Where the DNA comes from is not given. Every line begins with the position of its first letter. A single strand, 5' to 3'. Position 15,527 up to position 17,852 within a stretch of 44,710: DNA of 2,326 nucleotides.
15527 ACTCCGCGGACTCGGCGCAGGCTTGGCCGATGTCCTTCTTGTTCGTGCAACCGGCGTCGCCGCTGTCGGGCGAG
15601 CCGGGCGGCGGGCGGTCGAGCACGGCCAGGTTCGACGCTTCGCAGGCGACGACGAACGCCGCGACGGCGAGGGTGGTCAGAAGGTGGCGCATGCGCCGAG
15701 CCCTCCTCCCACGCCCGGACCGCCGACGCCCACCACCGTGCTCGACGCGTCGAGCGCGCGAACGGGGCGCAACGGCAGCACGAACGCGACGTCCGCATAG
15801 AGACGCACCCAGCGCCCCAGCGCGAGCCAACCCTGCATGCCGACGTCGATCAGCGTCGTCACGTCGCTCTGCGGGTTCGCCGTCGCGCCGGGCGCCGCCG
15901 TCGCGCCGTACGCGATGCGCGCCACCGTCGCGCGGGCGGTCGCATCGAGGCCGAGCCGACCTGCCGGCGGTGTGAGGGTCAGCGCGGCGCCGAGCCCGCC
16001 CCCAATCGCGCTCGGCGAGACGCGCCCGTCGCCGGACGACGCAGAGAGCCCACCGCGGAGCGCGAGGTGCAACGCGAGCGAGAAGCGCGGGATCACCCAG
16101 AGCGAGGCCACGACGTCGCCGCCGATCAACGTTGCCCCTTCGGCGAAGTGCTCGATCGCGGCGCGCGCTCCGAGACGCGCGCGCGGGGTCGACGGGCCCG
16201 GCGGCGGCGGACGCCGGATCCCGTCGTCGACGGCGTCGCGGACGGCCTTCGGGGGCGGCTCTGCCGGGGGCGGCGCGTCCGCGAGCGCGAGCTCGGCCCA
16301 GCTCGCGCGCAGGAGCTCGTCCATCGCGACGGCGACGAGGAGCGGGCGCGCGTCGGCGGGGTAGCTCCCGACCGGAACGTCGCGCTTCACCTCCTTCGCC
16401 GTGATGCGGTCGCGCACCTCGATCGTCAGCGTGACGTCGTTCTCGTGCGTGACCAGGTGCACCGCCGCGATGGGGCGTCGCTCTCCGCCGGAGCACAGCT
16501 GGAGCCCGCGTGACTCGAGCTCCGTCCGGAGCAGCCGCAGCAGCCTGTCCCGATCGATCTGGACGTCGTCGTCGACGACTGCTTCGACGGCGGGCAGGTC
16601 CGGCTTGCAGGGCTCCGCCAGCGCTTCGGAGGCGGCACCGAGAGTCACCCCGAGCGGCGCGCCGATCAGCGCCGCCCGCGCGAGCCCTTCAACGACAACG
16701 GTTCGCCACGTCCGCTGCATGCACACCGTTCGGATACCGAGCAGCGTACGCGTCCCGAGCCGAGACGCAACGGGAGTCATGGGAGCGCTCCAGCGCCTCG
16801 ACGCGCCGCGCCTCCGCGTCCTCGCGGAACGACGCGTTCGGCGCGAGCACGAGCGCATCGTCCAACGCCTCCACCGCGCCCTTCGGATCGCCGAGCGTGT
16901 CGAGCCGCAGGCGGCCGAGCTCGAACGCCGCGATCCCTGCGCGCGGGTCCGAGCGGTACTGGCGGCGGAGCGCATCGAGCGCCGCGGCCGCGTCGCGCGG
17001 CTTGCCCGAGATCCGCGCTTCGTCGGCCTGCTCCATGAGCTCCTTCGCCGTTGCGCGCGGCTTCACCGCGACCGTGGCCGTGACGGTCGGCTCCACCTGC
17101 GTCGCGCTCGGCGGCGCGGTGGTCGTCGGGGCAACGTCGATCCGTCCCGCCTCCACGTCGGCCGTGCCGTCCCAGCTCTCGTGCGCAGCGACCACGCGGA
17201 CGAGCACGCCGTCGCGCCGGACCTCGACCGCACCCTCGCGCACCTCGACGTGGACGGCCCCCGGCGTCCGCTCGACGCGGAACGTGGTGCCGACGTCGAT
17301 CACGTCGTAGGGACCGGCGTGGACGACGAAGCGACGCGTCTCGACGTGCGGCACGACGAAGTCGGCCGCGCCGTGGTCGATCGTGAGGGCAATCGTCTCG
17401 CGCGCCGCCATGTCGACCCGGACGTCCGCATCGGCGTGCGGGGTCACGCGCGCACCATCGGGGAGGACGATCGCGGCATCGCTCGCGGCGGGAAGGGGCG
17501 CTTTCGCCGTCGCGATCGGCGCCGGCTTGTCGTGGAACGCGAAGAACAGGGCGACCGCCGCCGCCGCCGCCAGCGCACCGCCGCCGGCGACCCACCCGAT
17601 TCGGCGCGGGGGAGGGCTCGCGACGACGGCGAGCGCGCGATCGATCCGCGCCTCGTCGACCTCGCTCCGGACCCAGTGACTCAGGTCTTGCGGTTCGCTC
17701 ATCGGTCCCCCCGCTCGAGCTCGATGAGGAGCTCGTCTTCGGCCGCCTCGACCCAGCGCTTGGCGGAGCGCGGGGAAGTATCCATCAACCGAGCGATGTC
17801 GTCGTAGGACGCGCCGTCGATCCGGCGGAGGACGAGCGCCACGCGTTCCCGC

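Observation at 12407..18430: ECF sigma / anti-sigma pair heading a co-directional cluster of secreted proteins built from tandem knottin-like (C-C-CC-C-C) modules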

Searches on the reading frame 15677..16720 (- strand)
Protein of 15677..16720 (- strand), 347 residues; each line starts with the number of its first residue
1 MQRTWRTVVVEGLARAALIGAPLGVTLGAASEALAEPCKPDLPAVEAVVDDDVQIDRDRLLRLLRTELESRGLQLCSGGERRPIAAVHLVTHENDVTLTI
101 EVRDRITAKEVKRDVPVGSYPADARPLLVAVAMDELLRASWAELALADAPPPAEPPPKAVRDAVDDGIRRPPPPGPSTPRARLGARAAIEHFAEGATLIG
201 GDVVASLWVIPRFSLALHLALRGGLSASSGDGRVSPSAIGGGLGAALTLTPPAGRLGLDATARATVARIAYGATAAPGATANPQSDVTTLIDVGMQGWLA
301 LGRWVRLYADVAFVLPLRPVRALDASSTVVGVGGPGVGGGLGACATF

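Call 5: search_protein_families(library=pfam, proteins=[window:15677-16720:-], max_evalue=1)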
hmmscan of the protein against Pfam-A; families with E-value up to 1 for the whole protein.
window:15677-16720:- (347 aa): 0 families

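Call 6: search_protein_families(library=ncbifam, proteins=[window:15677-16720:-], max_evalue=1)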
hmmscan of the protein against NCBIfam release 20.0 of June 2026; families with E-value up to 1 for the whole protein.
window:15677-16720:- (347 aa): 2 families
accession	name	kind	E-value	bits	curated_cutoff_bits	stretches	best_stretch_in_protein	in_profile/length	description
TIGR00252.1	TIGR00252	hypoth_equivalog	0.03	14.3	69.05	1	64-108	17-61/123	YraN family protein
NF033113.0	halo_ClmS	equivalog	0.26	9.7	900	0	46-115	95-158/570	chloramphenicol-biosynthetic FADH2-dependent halogenase CmlS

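Call 19: find_homologous_proteins(query=window:15677-16720:-, max_evalue=0.001)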
Query window:15677-16720:- (347 aa): 51 proteins with E <= 0.001 among 8000 candidates.
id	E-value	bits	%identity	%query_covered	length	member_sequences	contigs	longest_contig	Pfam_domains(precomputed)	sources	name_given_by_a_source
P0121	7.6e-217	737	100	100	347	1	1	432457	-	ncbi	-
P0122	1.5e-147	510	72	100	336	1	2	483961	-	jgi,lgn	jgi:hypothetical protein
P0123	3.8e-140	485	73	88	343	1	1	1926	-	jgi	jgi:hypothetical protein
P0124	6.3e-133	461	69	90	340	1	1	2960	-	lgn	-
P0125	7.3e-121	422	63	97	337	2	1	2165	-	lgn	-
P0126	8.0e-120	418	63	95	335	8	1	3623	-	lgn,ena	-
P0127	8.2e-98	346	53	93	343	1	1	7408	-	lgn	-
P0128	3.1e-94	334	57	80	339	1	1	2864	-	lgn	-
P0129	3.2e-92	328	52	89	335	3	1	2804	-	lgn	-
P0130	2.8e-90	321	52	92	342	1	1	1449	-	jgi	jgi:hypothetical protein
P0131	6.0e-89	317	54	89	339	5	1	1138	-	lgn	-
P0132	2.5e-64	236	46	88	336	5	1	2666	-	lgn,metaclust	metaclust:\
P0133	3.8e-62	229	45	86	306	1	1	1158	-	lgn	-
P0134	3.9e-62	229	43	86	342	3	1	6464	-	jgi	jgi:hypothetical protein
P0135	4.6e-61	225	44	83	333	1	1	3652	-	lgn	-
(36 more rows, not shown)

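Call 30: predict_structure(alignment_id=A2)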
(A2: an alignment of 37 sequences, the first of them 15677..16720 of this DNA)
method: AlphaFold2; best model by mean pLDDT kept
length: 347 residues; sequences in the alignment: 37
mean_pLDDT: 89.3   pTM: 0.60
mean pLDDT of the five models: 89.3, 88.5, 88.4, 88.1, 87.7
residues with pLDDT >= 90: 274; 70-90: 28; 50-70: 24; < 50: 21
segments of 3 or more residues with pLDDT < 50: 1-3, 20-26, 28-32
pLDDT, mean of each block of 10 residues (from residue 1): 51 50 45 70 95 94 95 88 95 86 97 95 96 96 93 96 81 59 98 98 97 97 98 98 98 91 98 97 97 98 94 98 96 98 96
secondary structure, 60 per line:
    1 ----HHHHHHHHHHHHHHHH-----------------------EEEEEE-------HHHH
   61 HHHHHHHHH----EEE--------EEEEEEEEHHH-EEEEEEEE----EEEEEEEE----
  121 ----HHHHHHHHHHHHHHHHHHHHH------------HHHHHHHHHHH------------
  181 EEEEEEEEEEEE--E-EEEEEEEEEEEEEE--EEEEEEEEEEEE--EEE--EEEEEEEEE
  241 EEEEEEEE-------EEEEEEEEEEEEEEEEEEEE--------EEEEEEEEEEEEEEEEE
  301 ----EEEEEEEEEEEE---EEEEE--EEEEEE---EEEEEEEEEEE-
elements in order: H5-20 E44-49 H57-69 E74-76 E85-92 E97-104 E109-116 H125-145 H158-168 E181-192 E197-210 E213-224 E227-229 E232-248 E256-275 E284-300 E305-316 E320-324 E327-332 E336-346

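Call 33: fold_search(model_id=the predicted structure, library=pdb)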
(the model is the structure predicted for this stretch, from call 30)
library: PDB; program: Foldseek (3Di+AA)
matches with E <= 10: 1044; with E <= 0.001: 26
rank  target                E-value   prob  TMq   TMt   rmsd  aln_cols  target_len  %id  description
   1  9fzd_A                6.9e-07  1.00  0.35  0.63   4.8       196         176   14  Structure of OmpA-long in complex with nanobody Nb39 (released 2024-07-17)
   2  9a2m_MODEL_1_A        1.1e-06  1.00  0.37  0.37   4.1       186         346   15  Model of E. coli OmpA by in-cell photo-crosslinking MS and deep learning (released 2023-02-24)
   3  9fzc_A                1.5e-06  1.00  0.35  0.66   4.5       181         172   14  Structure of OmpA-short in complex with nanobody Nb01 (released 2024-07-17)
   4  1bxw                  2.1e-06  1.00  0.36  0.68   4.8       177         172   13  OUTER MEMBRANE PROTEIN A (OMPA) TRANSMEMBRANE DOMAIN (released 1998-10-14)
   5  3qra                  2.1e-06  1.00  0.31  0.62   5.6       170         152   10  The crystal structure of Ail, the attachment invasion locus protein of Yersinia pestis (released 2011-11-23)
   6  9oqa                  1.2e-05  1.00  0.24  0.16  30.1       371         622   13  Cryo-EM structure of AaaA, a Pseudomonas Aeruginosa autotransporter (released 2025-08-13)
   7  1p4t                  2.1e-05  1.00  0.32  0.63   5.6       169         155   14  Crystal structure of Neisserial surface protein A (NspA) (released 2003-07-22)
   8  4rlc                  4.4e-05  1.00  0.30  0.71   5.9       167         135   13  Crystal structure of the N-terminal beta-barrel domain of Pseudomonas aeruginosa OprF (released 2015-04-22)
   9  2n2l_MODEL_1_A        4.9e-05  1.00  0.31  0.60   5.8       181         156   10  NMR structure of yersinia pestis ail (attachment invasion locus) in decylphosphocholine micelles calculated wi (released 2015-07-22)
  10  9nh2_A                7.1e-05  1.00  0.40  0.59   4.2       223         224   10  In situ cryo-EM structure of porin III of the Legionella Dot/Icm T4SS machine (released 2025-09-17)
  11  1qj9                  8.8e-05  1.00  0.33  0.67   4.0       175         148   11  CRYSTAL STRUCTURE OF THE OUTER MEMBRANE PROTEIN OMPX FROM ESCHERICHIA COLI (released 1999-10-06)
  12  3qrc_A                9.3e-05  1.00  0.31  0.60   5.6       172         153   10  The crystal structure of Ail, the attachment invasion locus protein of Yersinia pestis, in complex with the heparin an (released 2011-11-23)
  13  3dzm_C                1.1e-04  1.00  0.34  0.56   6.1       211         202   12  Crystal structure of a major outer membrane protein from Thermus thermophilus HB27 (released 2008-12-23)
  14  3dzm_A                1.2e-04  1.00  0.36  0.57   5.8       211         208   12  Crystal structure of a major outer membrane protein from Thermus thermophilus HB27 (released 2008-12-23)
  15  3qrc_B                1.2e-04  1.00  0.30  0.59   5.9       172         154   10  The crystal structure of Ail, the attachment invasion locus protein of Yersinia pestis, in complex with the heparin an (released 2011-11-23)
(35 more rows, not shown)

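Call 39: find_related_loci(query=A2, collection=genome_contigs, flank=6000)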
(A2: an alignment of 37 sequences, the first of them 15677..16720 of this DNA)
Query A2 (347 aa) in genome_contigs; peptide patterns used: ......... (x = any residue, [..] = any of these).
118 stretches matched a pattern; 105 encode a relative of the query (tblastn E <= 1e-3); the best 80 are kept; 80 distinct loci.
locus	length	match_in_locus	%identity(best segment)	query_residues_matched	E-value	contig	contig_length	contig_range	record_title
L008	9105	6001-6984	63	19-347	1e-87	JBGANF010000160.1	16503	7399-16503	MAG: Polyangiaceae bacterium isolate MAG_AAO_H10.108 AAOH10-108_opera_contig_10002, whole genome shotgun sequence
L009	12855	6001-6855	45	59-342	5e-60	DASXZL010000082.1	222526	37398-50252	MAG TPA_asm: Polyangiaceae bacterium isolate SMAG_U4850 k141_640861, whole genome shotgun sequence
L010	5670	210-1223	41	18-347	3e-57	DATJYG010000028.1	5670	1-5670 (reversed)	MAG TPA_asm: Polyangiaceae bacterium isolate SMAG_U15146 k141_2145322, whole genome shotgun sequence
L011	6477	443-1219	44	62-324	3e-54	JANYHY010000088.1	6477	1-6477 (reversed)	MAG: Myxococcales bacterium isolate GL140_2_metabinner_129_sub GL140_2_k141_1365895, whole genome shotgun sequence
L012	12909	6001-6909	45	43-347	2e-53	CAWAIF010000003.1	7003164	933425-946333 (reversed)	MAG: uncultured delta proteobacterium isolate MFD02416.bin.1.98 genome assembly, contig: contig_8404, whole genome shotg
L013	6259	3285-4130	44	40-337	1e-53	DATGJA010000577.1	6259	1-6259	MAG TPA_asm: Polyangiaceae bacterium isolate SMAG_U9821 k141_758778, whole genome shotgun sequence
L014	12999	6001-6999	42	10-347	2e-53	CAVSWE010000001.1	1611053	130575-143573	MAG: uncultured delta proteobacterium isolate MFD05705.bin.2.131 genome assembly, contig: contig_10082, whole genome sho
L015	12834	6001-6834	43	64-342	7e-51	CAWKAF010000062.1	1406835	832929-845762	MAG: uncultured delta proteobacterium isolate MFD03399.bin.2.8 genome assembly, contig: contig_6047, whole genome shotgu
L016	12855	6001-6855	37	52-336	1e-44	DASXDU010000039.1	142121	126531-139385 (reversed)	MAG TPA_asm: Polyangiaceae bacterium isolate SMAG_U5094 k141_1512184, whole genome shotgun sequence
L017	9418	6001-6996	37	2-347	3e-44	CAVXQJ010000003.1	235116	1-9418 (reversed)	MAG: uncultured delta proteobacterium isolate MFD01872.bin.2.281 genome assembly, contig: contig_126090, whole genome sh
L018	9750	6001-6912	36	40-342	7e-41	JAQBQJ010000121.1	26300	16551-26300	MAG: Labilithrix sp. isolate RYN_370 scaffold_2953525, whole genome shotgun sequence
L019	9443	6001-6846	33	57-334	7e-39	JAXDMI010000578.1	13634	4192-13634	MAG: Myxococcales bacterium isolate BP_638 scaffold_836084, whole genome shotgun sequence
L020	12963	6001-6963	35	18-334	4e-36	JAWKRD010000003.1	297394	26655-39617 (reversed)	MAG: Polyangiaceae bacterium isolate ABC1.109 ABC1.109.fa-3, whole genome shotgun sequence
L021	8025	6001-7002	34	1-334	2e-35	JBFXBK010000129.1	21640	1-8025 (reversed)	MAG: Polyangiaceae bacterium isolate CA_2019_TPBS_44 NODE_11258_length_21640_cov_4.594199_TPBS, whole genome shotgun seq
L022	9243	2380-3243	35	53-342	1e-34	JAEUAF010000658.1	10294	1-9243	MAG: Sorangium sp. isolate bin s1 k127_302516, whole genome shotgun sequence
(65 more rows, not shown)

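Call 52: find_encoding_contigs(protein=P0122, flank=10000, max_places=1)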
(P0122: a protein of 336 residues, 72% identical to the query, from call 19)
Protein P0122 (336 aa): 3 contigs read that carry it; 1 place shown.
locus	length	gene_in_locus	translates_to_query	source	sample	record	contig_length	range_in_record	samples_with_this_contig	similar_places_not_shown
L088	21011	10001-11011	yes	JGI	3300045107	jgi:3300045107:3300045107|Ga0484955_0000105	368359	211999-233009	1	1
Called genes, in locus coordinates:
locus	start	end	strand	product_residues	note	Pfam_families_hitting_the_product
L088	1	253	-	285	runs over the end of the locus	PF13517:FG-GAP_3 (faint), PF01839:FG-GAP (faint)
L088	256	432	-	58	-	-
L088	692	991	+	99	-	PF12651:RHH_3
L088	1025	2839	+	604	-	PF00009:GTP_EFTU, PF22042:EF-G_D2 (faint), PF03144:GTP_EFTU_D2, PF14492:EFG_III (weak), PF00679:EFG_C, PF06421:LepA_C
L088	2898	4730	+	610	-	-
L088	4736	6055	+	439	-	PF00675:Peptidase_M16, PF05193:Peptidase_M16_C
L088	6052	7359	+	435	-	PF00675:Peptidase_M16, PF05193:Peptidase_M16_C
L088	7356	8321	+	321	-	PF00389:2-Hacid_dh, PF02826:2-Hacid_dh_C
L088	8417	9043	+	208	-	PF07638:Sigma70_ECF, PF04542:Sigma70_r2, PF08281:Sigma70_r4_2, PF13384:HTH_23 (weak), PF22233:PhyR_sigma-like (weak), PF13518:HTH_28 (weak)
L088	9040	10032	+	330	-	PF04773:FecR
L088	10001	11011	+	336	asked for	-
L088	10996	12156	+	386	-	-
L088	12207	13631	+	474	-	PF17557:Conotoxin_I2 (faint)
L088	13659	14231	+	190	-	-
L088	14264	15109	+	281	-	PF02517:Rce1-like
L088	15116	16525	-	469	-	PF00289:Biotin_carb_N, PF02786:CPSase_L_D2, PF02222:ATP-grasp, PF07478:Dala_Dala_lig_C, PF02785:Biotin_carb_C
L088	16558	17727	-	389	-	PF26766:Choice_anch_L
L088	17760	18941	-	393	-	PF26766:Choice_anch_L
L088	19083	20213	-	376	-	PF04406:TP6A_N, PF20768:Topo_VI_alpha (weak), PF21180:TOP6A-Spo11_Toprim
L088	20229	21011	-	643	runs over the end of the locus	PF02518:HATPase_c, PF13589:HATPase_c_3, PF09239:Topo-VIb_trans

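Call 53: find_encoding_contigs(protein=P0121, flank=10000, max_places=1)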
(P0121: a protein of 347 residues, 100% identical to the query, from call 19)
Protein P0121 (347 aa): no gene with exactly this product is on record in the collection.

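Call 67: search_solved_structures(query=A2, max_evalue=10)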
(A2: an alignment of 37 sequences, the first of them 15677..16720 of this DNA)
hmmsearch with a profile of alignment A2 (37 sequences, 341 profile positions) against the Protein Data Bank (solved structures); distinct sequences matched with E-value up to 10: 0.

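Call 82: list_cluster_members(proteins=[window:15677-16720:-, window:14541-15692:-, window:13023-14432:-, window:12407-12979:-, window:16689-17702:-, window:17699-18394:-])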
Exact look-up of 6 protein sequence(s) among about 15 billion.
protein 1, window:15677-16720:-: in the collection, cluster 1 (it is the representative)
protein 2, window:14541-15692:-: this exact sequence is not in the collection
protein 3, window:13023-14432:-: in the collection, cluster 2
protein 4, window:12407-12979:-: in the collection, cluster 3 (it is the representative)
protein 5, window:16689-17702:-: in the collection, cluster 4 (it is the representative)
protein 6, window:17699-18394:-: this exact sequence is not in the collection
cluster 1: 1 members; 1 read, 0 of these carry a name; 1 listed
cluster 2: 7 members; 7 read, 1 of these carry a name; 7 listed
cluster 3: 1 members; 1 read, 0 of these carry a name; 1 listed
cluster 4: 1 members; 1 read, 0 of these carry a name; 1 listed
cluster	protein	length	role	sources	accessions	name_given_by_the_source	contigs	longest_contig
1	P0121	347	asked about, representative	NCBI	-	-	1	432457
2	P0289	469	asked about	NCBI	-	-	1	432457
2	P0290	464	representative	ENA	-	-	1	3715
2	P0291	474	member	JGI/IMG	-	hypothetical protein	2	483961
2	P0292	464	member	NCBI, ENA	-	-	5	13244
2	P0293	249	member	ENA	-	-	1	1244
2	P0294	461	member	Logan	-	-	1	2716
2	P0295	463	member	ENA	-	-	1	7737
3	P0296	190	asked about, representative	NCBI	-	-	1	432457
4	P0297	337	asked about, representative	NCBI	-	-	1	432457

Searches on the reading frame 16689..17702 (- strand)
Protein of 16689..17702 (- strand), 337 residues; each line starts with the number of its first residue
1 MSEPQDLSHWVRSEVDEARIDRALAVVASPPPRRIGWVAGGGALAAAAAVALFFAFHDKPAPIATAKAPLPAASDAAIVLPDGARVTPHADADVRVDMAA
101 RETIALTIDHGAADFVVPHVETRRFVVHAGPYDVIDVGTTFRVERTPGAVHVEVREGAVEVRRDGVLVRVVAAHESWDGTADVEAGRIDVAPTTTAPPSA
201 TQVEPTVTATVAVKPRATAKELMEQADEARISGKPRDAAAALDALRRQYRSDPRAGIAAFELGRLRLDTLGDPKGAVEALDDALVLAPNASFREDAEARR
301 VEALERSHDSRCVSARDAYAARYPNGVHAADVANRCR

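Call 5: search_protein_families(library=pfam, proteins=[window:16689-17702:-], max_evalue=1)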
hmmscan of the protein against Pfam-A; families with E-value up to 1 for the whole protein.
window:16689-17702:- (337 aa): 4 families
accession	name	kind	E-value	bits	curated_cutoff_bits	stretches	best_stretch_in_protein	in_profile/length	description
PF04773.18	FecR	-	2.8e-11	44.2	24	1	73-160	8-97/97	FecR protein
PF13432.12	TPR_16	-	2.4e-07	31.5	32.7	1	224-290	2-64/65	Tetratricopeptide repeat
PF13428.12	TPR_14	-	0.0059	17.6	23.5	0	267-290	11-34/44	Tetratricopeptide repeat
PF07719.23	TPR_2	-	0.11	13.1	27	0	270-289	14-33/34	Tetratricopeptide repeat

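Call 6: search_protein_families(library=ncbifam, proteins=[window:16689-17702:-], max_evalue=1)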
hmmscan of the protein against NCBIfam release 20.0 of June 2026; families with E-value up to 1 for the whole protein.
window:16689-17702:- (337 aa): 3 families
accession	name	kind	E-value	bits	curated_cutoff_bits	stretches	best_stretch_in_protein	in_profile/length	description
TIGR03302.1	OM_YfiO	subfamily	0.099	12.1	81.4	1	213-267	27-81/239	outer membrane protein assembly factor BamD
NF040959.1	MamA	equivalog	0.16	11.4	200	1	213-290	31-104/204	magnetosome protein MamA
NF007296.1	PRK09774.1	equivalog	0.17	11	385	1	80-163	119-202/313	ferric citrate uptake sigma factor regulator FecR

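Call 85: search_solved_structures(query=window:16689-17702:-, max_evalue=1)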
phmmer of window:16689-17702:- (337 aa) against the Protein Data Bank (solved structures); distinct sequences matched with E-value up to 1: 3.
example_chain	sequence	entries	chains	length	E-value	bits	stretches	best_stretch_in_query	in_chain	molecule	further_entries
4m0n_A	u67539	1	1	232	0.18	14.6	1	77-170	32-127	Conserved hypothetical protein, putative anti-sigma factor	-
4m0h_A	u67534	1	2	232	0.33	13.7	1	77-170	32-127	Conserved hypothetical protein, putative anti-sigma factor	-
8ump_A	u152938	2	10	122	0.62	12.8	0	240-291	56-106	T33-ml35-redesigned-TPR-domain-fold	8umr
